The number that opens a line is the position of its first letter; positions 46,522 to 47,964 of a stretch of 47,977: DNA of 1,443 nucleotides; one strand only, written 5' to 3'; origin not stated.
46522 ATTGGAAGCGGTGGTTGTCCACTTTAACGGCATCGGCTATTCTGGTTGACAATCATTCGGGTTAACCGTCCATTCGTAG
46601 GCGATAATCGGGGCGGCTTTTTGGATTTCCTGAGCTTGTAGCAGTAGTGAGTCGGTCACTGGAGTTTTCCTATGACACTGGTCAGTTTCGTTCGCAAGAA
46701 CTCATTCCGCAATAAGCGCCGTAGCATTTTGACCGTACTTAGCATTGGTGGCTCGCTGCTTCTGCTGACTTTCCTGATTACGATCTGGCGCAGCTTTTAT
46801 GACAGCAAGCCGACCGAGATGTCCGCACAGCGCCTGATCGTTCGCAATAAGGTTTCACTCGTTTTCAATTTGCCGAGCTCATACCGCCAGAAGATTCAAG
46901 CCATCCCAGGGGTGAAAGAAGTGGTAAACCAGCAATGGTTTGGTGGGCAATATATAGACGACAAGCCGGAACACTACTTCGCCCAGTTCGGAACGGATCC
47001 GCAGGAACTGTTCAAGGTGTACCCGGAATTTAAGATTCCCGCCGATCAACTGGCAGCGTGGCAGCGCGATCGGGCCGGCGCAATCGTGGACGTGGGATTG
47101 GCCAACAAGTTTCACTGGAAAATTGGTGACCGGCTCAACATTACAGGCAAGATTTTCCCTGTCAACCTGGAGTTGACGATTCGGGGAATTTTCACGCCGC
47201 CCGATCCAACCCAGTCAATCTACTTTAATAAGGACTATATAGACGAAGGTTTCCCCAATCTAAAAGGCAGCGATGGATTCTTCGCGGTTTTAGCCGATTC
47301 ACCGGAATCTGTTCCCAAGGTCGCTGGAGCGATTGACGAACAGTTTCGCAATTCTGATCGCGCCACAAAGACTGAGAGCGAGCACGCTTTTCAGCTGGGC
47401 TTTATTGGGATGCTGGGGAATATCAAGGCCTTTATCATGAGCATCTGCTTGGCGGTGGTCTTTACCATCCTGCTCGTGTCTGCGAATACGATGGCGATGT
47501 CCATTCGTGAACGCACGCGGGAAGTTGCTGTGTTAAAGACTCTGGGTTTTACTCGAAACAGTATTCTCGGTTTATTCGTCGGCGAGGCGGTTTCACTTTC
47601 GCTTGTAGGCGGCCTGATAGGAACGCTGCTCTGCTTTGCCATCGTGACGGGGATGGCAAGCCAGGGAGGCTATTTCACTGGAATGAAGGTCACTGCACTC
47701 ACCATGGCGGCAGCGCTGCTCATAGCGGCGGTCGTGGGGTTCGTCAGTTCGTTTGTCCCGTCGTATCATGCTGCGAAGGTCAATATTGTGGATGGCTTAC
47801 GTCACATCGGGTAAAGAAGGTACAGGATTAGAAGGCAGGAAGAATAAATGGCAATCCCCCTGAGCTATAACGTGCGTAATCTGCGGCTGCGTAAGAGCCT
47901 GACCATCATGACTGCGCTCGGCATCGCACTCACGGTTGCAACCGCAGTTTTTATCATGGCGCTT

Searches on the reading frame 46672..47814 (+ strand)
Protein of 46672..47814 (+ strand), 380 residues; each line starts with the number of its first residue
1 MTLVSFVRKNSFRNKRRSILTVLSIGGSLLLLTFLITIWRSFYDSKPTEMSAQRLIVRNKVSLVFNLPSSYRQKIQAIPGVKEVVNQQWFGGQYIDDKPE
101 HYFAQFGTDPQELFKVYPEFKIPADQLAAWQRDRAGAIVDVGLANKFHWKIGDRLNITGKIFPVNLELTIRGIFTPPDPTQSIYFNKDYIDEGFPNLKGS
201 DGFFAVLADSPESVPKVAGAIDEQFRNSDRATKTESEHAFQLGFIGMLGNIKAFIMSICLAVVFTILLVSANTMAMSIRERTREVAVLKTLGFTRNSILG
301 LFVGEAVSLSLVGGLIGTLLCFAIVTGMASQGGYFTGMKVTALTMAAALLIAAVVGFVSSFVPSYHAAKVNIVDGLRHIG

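Call 9: search_protein_families(library=pfam, proteins=[window:46672-47814:+], max_evalue=0.001)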
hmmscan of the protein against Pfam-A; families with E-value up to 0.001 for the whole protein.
window:46672-47814:+ (380 aa): 2 families
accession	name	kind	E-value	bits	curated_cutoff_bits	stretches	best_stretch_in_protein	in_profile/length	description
PF02687.27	FtsX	-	9.7e-16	58.3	25.5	1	258-372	3-120/120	FtsX-like permease C-terminal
PF12704.14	MacB_PCD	-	1.4e-07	32.4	27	1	18-223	1-206/207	MacB-like periplasmic core domain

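Call 50: search_protein_families(library=ncbifam, proteins=[window:46672-47814:+], max_evalue=0.00001)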
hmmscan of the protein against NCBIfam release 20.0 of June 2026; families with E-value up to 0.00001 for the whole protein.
window:46672-47814:+ (380 aa): 8 families
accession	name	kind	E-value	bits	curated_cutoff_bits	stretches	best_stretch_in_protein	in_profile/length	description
TIGR02212.1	lolCE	equivalog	1.8e-10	40.3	362.45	1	73-377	80-409/411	lipoprotein-releasing ABC transporter permease subunit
TIGR03434.1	ADOP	subfamily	2.6e-10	39.1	622.3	1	273-378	699-802/803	ADOP family duplicated permease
NF007826.0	PRK10535.1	equivalog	5.1e-09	34.9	966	1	270-376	540-645/648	macrolide ABC transporter ATP-binding protein/permease MacB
NF038347.1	FtsX_Gpos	exception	5.3e-09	35.9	225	1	203-332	123-248/296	permease-like cell division protein FtsX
TIGR00439.2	FtsX_Gneg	equivalog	9.3e-09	34.9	255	1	250-359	165-282/292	permease-like cell division protein FtsX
NF008076.0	PRK10814.1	exception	7e-07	28.6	473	1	246-377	261-397/399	lipoprotein-releasing ABC transporter permease subunit LolC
NF041854.1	ABC_perm_YbbP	equivalog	1.1e-06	26.9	999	1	206-323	198-312/806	putative ABC transporter permease subunit YbbP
NF038346.1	FtsX_actino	exception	8.7e-06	25.3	250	0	238-366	166-300/308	permease-like cell division protein FtsX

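Call 51: search_protein_families(library=padloc, proteins=[window:46672-47814:+], max_evalue=0.001)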
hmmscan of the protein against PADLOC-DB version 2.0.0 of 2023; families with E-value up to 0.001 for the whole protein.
window:46672-47814:+ (380 aa): 2 families
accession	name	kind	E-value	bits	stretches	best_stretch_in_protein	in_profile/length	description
PDLC01991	CARF_m8--CARF_LolE_TM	-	1.1e-09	35.1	1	258-369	440-549/810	-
PDLC01990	CARF_m8--CARF_Beta-galactosidase_LolE_TM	-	3.8e-05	19.1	1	264-370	1422-1528/1791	-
